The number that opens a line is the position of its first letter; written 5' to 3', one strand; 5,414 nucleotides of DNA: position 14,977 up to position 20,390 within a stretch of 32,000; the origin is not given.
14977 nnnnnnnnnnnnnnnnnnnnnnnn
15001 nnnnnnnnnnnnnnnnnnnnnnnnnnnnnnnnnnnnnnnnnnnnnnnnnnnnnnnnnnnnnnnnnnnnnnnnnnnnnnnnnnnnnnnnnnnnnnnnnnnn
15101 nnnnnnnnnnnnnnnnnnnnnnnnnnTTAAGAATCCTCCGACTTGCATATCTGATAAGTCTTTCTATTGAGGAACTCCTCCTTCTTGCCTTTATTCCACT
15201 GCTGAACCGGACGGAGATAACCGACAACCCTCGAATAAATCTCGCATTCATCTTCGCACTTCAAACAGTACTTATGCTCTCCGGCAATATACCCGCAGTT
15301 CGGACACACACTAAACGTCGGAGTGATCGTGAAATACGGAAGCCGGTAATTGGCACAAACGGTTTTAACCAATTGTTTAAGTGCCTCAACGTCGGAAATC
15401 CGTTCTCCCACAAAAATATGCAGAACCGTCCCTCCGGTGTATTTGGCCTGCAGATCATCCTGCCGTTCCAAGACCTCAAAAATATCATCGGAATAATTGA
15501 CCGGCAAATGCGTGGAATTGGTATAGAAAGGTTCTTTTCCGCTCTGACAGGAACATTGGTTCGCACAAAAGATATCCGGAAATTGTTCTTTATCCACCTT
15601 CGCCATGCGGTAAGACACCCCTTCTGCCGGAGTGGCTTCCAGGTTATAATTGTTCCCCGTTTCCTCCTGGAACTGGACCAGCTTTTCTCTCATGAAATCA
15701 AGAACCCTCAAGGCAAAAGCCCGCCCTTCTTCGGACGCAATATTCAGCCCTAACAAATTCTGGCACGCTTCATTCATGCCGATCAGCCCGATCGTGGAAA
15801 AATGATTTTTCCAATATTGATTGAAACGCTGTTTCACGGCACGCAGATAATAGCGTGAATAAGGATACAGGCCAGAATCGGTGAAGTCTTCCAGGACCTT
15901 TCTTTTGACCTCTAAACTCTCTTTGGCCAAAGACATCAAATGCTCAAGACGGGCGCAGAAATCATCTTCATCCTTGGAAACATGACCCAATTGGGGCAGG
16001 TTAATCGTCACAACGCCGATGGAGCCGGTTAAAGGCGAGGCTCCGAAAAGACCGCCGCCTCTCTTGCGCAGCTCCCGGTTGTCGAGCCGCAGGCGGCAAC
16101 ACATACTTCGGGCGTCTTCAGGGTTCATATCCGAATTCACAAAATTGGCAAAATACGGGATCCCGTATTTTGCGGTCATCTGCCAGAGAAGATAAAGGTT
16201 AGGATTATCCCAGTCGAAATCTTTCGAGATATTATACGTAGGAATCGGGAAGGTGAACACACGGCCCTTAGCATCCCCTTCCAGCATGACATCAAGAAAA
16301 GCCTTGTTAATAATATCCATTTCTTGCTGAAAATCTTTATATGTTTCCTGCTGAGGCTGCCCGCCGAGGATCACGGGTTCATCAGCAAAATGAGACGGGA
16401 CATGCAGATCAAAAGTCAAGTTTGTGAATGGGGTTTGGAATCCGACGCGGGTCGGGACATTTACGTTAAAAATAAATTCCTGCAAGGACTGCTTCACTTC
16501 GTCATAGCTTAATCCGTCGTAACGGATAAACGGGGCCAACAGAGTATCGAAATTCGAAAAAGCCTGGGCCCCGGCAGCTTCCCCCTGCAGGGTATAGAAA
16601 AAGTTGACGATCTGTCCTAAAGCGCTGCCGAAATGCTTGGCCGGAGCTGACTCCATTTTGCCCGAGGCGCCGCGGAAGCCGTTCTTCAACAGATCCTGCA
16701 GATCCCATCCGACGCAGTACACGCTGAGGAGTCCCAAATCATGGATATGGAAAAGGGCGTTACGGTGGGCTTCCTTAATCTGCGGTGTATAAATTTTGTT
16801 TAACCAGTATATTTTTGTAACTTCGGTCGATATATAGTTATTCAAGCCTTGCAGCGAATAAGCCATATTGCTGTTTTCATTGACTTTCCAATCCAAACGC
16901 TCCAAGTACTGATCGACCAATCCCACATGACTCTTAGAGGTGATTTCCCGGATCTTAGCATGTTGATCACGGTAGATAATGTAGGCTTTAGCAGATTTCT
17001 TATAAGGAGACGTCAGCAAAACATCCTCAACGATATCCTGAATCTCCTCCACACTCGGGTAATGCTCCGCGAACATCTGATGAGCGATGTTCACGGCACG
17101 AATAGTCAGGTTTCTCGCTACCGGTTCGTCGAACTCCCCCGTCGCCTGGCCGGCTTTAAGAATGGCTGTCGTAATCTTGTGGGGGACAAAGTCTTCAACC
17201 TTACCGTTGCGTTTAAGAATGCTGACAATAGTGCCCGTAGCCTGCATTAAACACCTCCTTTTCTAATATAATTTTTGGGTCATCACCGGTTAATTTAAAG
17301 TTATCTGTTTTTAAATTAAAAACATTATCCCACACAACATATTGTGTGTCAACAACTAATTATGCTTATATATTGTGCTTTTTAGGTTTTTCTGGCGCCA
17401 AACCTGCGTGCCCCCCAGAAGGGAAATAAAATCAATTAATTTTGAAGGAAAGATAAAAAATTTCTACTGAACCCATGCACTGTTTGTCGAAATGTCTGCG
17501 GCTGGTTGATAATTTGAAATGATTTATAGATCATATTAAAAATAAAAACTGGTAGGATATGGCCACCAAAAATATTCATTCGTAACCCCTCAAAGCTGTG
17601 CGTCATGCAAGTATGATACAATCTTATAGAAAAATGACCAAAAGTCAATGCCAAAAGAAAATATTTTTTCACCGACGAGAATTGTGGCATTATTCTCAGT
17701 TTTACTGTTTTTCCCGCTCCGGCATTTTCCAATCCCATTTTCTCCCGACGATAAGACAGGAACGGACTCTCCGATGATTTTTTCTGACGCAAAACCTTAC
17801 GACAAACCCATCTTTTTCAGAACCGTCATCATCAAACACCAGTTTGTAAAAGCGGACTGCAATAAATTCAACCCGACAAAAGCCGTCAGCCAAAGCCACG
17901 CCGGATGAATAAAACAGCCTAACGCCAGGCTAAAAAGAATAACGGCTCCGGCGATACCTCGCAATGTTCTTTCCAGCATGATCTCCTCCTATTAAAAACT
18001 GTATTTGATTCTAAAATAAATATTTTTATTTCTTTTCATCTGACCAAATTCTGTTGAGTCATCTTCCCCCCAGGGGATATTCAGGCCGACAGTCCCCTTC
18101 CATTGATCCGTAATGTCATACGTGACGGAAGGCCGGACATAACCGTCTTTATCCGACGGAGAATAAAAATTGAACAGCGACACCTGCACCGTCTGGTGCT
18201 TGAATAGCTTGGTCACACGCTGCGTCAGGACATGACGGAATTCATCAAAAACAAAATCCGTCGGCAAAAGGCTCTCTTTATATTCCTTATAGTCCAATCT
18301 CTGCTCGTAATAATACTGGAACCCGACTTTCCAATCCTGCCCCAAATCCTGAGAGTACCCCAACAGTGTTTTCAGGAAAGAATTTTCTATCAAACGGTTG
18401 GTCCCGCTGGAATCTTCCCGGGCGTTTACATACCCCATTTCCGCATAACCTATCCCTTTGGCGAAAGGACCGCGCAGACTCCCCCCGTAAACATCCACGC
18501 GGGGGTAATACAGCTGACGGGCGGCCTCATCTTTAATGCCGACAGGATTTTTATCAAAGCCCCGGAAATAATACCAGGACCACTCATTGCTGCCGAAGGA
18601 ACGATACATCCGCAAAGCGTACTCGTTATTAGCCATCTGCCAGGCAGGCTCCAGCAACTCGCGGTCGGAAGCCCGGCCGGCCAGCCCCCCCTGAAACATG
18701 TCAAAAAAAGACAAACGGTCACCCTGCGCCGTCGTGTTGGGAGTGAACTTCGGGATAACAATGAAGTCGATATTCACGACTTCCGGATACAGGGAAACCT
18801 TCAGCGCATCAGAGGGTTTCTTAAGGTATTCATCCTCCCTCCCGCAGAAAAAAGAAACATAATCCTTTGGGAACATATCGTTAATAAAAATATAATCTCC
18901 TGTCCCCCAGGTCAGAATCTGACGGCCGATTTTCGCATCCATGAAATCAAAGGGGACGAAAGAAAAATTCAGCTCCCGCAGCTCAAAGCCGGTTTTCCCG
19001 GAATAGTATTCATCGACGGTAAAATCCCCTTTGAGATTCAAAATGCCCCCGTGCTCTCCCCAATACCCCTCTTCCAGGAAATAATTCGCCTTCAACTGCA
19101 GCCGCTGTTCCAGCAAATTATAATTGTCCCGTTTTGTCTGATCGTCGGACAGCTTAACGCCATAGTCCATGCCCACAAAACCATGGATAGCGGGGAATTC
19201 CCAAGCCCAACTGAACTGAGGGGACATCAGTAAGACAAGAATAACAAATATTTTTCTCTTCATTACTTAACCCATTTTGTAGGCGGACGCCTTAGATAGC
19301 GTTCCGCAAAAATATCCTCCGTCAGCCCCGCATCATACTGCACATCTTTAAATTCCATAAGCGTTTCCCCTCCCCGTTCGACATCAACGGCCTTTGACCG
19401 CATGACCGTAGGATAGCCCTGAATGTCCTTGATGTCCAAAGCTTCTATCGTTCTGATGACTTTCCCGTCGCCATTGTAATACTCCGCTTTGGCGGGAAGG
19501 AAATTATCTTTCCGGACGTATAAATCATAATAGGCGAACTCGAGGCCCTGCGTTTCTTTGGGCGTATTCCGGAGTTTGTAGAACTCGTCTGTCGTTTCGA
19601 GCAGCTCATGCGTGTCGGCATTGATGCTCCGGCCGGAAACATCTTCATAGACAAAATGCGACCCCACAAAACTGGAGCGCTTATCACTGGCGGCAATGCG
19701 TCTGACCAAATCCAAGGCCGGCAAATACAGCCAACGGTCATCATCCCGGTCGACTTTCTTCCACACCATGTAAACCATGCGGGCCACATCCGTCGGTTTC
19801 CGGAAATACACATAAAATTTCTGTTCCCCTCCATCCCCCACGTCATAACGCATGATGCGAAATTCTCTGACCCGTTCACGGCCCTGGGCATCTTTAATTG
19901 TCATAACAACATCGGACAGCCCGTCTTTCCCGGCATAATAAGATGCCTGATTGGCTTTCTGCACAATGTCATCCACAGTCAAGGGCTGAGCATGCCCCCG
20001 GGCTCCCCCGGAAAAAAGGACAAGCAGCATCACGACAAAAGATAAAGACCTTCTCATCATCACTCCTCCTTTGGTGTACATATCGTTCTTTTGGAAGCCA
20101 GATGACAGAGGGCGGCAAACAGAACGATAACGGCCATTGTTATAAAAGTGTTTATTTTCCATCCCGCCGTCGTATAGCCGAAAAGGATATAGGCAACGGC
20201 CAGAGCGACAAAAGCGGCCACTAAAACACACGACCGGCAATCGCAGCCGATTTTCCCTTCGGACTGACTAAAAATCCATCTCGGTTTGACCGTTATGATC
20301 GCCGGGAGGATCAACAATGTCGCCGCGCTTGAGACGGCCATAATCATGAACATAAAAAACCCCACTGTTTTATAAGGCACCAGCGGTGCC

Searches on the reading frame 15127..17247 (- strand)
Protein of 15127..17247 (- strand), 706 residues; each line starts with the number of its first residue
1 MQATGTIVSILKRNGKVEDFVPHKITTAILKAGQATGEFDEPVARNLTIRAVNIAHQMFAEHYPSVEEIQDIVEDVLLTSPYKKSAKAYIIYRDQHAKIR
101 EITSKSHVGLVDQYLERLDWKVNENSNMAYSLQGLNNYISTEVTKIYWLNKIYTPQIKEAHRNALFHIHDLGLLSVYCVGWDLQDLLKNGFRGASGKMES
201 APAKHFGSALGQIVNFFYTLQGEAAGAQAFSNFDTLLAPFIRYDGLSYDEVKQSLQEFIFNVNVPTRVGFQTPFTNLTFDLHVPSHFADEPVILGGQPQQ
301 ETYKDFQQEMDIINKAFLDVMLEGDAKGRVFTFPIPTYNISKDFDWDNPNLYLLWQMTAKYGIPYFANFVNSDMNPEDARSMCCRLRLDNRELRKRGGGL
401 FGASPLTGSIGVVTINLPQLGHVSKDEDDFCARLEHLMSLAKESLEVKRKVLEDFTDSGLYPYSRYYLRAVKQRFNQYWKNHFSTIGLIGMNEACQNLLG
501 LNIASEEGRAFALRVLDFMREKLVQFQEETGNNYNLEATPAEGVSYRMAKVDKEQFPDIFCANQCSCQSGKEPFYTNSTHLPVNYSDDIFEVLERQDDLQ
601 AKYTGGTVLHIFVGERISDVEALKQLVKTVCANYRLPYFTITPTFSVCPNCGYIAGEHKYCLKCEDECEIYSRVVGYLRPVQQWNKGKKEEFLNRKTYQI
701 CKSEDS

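Call 25: search_protein_families(library=pfam, proteins=[window:15127-17247:-], max_evalue=0.001)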
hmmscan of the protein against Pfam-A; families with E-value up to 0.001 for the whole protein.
window:15127-17247:- (706 aa): 2 families
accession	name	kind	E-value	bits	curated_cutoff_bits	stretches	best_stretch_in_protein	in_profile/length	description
PF13597.11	NRDD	-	2e-205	684.1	26.2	1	124-698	1-562/562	Anaerobic ribonucleoside-triphosphate reductase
PF03477.21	ATP-cone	-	6.8e-21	75.1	25.8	1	9-97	2-87/88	ATP cone domain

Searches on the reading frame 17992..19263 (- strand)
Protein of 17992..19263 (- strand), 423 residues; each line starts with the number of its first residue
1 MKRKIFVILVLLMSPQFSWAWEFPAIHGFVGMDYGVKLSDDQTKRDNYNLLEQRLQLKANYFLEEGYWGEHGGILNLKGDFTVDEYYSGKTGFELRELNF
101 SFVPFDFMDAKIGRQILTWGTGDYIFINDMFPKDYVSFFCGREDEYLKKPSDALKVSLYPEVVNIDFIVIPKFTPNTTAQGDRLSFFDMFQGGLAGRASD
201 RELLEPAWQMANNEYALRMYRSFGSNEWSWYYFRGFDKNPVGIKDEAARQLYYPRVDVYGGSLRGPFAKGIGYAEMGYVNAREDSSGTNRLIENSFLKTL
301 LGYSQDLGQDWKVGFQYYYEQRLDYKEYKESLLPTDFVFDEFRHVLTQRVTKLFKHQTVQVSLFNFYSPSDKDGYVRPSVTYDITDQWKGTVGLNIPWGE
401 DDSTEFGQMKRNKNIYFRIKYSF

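Call 25: search_protein_families(library=pfam, proteins=[window:17992-19263:-], max_evalue=0.001)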
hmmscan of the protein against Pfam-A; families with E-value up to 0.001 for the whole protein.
window:17992-19263:- (423 aa): 1 family
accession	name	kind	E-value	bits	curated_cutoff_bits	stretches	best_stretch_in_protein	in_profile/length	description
PF06980.17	DUF1302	-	0.00047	19.7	23.2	0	82-278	133-362/541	Protein of unknown function (DUF1302)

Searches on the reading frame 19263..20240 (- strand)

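Call 25: search_protein_families(library=pfam, proteins=[window:19263-20240:-], max_evalue=0.001)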
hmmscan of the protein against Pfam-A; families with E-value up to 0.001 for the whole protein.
window:19263-20240:- (325 aa): 2 families
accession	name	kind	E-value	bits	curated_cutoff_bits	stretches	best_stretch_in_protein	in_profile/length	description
PF17131.11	LolA_like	-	2.3e-54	184.3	30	1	138-318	1-184/184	Outer membrane lipoprotein-sorting protein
PF07044.18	DUF1329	-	0.00079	19.3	23.1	0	138-203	139-209/368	Protein of unknown function (DUF1329)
